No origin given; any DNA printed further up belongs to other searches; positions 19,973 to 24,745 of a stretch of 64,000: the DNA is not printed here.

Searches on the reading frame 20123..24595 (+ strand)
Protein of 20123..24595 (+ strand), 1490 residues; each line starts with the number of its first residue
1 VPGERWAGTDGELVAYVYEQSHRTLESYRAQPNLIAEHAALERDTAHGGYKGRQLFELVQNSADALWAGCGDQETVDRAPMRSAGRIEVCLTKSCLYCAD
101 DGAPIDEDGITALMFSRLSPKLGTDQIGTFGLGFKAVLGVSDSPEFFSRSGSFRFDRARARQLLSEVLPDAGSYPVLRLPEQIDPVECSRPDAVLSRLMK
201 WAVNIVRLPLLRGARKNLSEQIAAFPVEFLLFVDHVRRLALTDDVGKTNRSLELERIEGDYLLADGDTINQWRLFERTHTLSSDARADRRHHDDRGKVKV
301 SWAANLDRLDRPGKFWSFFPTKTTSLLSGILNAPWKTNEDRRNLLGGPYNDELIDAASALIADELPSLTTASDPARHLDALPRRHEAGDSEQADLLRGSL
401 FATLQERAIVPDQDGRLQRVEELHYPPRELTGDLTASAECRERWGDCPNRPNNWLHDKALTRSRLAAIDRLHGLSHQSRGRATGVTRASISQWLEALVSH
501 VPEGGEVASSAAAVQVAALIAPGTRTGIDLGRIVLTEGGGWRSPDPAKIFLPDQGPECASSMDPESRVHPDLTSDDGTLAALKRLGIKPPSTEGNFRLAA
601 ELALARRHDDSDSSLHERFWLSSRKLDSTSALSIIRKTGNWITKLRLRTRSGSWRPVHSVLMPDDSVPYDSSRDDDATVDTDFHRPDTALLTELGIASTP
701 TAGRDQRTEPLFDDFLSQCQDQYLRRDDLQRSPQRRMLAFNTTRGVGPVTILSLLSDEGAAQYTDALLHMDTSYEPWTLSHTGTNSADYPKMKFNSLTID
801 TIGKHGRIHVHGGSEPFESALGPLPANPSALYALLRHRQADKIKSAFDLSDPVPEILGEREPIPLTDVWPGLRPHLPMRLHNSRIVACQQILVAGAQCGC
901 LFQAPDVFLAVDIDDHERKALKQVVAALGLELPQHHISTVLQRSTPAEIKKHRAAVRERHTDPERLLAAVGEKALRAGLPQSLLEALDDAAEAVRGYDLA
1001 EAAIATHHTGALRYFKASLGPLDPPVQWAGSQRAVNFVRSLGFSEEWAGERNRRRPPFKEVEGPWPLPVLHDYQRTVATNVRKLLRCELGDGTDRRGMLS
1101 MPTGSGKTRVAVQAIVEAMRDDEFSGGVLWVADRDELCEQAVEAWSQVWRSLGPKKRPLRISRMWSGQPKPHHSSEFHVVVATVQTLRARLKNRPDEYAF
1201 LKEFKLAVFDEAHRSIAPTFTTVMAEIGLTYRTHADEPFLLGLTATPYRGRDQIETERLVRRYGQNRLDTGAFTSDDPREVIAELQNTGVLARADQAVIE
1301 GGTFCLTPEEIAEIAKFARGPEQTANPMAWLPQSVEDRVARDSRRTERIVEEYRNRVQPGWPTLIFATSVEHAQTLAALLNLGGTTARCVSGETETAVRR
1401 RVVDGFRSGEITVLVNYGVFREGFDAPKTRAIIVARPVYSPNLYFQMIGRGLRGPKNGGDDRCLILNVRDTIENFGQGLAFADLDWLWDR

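Call 68: search_protein_families(library=pfam, proteins=[window:20123-24595:+], max_evalue=0.0001)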
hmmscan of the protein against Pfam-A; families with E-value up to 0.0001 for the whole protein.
window:20123-24595:+ (1490 aa): 4 families
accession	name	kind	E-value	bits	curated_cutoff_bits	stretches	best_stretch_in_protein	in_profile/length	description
PF04851.21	ResIII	-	5.7e-27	95.1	22.5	1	1070-1249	4-164/164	Type III restriction enzyme, res subunit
PF00270.35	DEAD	-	7.8e-16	58.7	26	1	1098-1249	18-162/167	DEAD/DEAH box helicase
PF00271.37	Helicase_C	-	3.4e-13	50.2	23.5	1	1351-1453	8-108/110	Helicase conserved C-terminal domain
PF18766.7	SWI2_SNF2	-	1e-07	32.3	26.7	1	1086-1253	15-161/221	SWI2/SNF2 ATPase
